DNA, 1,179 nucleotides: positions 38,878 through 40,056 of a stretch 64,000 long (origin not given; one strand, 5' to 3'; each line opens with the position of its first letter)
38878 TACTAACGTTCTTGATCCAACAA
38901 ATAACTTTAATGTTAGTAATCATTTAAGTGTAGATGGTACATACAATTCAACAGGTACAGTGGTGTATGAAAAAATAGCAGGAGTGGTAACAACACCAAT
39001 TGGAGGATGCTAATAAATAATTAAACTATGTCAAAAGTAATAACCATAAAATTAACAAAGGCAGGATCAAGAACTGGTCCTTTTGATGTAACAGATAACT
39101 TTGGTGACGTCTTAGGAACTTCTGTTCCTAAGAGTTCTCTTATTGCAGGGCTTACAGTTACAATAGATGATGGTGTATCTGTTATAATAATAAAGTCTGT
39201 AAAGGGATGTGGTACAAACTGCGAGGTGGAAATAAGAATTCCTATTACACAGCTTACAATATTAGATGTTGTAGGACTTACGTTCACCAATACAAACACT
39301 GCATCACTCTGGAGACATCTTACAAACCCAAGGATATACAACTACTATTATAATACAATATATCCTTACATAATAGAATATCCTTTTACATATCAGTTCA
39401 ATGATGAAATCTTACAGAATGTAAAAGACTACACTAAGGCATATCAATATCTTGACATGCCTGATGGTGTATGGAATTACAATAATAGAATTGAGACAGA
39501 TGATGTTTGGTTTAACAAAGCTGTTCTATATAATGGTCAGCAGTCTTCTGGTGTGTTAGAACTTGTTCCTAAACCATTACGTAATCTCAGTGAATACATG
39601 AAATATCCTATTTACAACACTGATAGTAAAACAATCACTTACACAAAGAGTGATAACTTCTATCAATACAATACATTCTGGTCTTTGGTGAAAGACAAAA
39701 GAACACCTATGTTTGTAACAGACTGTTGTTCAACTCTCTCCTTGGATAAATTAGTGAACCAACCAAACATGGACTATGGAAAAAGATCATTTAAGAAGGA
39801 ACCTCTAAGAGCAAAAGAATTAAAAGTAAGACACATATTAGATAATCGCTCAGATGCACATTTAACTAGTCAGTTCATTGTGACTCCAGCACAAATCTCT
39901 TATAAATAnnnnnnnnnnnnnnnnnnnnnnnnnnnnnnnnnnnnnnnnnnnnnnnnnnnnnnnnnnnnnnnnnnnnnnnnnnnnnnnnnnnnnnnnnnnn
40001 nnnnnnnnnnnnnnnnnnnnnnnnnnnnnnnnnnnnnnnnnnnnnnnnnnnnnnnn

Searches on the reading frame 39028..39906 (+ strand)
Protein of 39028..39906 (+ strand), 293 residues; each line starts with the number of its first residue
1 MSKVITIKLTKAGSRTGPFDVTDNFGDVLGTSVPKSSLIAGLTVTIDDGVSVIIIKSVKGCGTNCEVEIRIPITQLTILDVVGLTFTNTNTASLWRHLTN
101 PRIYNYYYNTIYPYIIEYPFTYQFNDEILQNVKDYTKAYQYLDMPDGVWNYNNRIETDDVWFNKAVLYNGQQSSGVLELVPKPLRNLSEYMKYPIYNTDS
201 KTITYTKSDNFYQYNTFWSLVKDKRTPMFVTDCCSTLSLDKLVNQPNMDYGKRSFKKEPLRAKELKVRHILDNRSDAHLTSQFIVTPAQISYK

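Call 62: search_protein_families(library=phrogs, proteins=[window:39028-39906:+], max_evalue=0.001)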
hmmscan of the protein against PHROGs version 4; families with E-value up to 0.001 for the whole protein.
window:39028-39906:+ (293 aa): 1 family
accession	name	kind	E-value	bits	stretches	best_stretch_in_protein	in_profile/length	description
phrog_15100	-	head and packaging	1.3e-08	33.6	1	92-291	1588-1781/1783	virion structural protein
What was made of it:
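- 39301..39906 (+): ORF293 aa 92-293: the C-terminal part of the muzzle, encoded as a separate gene. phrog_15100 positions 1588-1781 of 1783, E = 1.3e-8 (call 62).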

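Call 64: search_protein_families(library=pfam, proteins=[window:39028-39906:+], max_evalue=0.1)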
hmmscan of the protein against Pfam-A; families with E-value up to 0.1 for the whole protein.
window:39028-39906:+ (293 aa): 0 families

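Call 65: search_dna_similar(query=window:39028-39906:+, collection=phages, mode=protein, max_evalue=0.001, max_rows=20)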
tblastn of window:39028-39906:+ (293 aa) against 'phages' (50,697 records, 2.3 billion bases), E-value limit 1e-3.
Records with a match: 23; places in all: 23; records where one place covers at least 80% of the query: 0.
Best place of each record, by identity: <60% 23.
By first word of the organism name: Flavobacterium 21; Leptolyngbya 1; Bacteriophage 1.
By host as written in the record: Flavobacterium psychrophilum 950106-1/1 8; Flavobacterium psychrophilum strain FPS-D10 3; Flavobacterium psychrophilum FPS-D10 2; Flavobacterium psychrophilum strain FPS-D15 2; Leptolyngbya boryana 1; Flavobacterium psychrophilum strain FPS-S37 1; Flavobacterium psychrophilum FPS-D8 1; Flavobacterium psychrophilum 1; and 4 more.
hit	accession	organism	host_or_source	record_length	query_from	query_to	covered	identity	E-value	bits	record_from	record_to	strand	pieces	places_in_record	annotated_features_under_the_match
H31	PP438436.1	Leptolyngbya phage Lbo-JY46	Leptolyngbya boryana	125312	136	279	49%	33.6%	7e-13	74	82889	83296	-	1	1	hypothetical protein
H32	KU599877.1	Flavobacterium phage Fpv1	Flavobacterium psychrophilum 950106-1/1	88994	127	291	56%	25.6%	6e-4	47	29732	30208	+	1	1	structural protein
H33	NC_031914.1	Flavobacterium phage Fpv1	Flavobacterium psychrophilum 950106-1/1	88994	127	291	56%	25.6%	6e-4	47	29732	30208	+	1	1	virion structural protein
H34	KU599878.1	Flavobacterium phage Fpv2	Flavobacterium psychrophilum 950106-1/1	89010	127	291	56%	25.6%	6e-4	47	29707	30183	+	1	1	structural protein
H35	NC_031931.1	Flavobacterium phage Fpv2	Flavobacterium psychrophilum 950106-1/1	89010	127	291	56%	25.6%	6e-4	47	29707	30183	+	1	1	virion structural protein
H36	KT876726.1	Flavobacterium phage FpV21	Flavobacterium psychrophilum 950106-1/1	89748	127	291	56%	25.6%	6e-4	47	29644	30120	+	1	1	structural protein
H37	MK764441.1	Flavobacterium phage FPSV-F12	Flavobacterium psychrophilum 950106-1/1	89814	127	291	56%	25.6%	6e-4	47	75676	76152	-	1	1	structural protein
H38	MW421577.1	Flavobacterium phage FPSV-S30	Flavobacterium psychrophilum strain ...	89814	127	291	56%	25.6%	6e-4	47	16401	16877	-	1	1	record has no annotation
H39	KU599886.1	Flavobacterium phage Fpv20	Flavobacterium psychrophilum 950106-1/1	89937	127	291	56%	25.6%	6e-4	47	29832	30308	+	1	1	structural protein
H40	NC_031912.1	Flavobacterium phage Fpv20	Flavobacterium psychrophilum 950106-1/1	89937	127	291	56%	25.6%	6e-4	47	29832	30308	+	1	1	virion structural protein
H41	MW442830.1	Flavobacterium phage FPSV-D18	Flavobacterium psychrophilum FPS-D8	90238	127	291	56%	25.6%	7e-4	47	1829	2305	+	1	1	record has no annotation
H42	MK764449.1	Flavobacterium phage FPSV-S29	Flavobacterium psychrophilum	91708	127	291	56%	24.4%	3e-4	48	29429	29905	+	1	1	structural protein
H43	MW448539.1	Flavobacterium phage FPSV-D24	Flavobacterium psychrophilum strain ...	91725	127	291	56%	24.4%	3e-4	48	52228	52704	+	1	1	record has no annotation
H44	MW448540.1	Flavobacterium phage FPSV-D25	Flavobacterium psychrophilum strain ...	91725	127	291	56%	24.4%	3e-4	48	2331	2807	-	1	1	record has no annotation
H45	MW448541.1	Flavobacterium phage FPSV-D27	Flavobacterium psychrophilum strain ...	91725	127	291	56%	24.4%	3e-4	48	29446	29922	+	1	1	record has no annotation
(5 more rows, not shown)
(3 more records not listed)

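Call 98: search_protein_families(library=pfam, proteins=[window:39028-39906:+], max_evalue=10)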
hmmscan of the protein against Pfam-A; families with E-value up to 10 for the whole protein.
window:39028-39906:+ (293 aa): 0 families
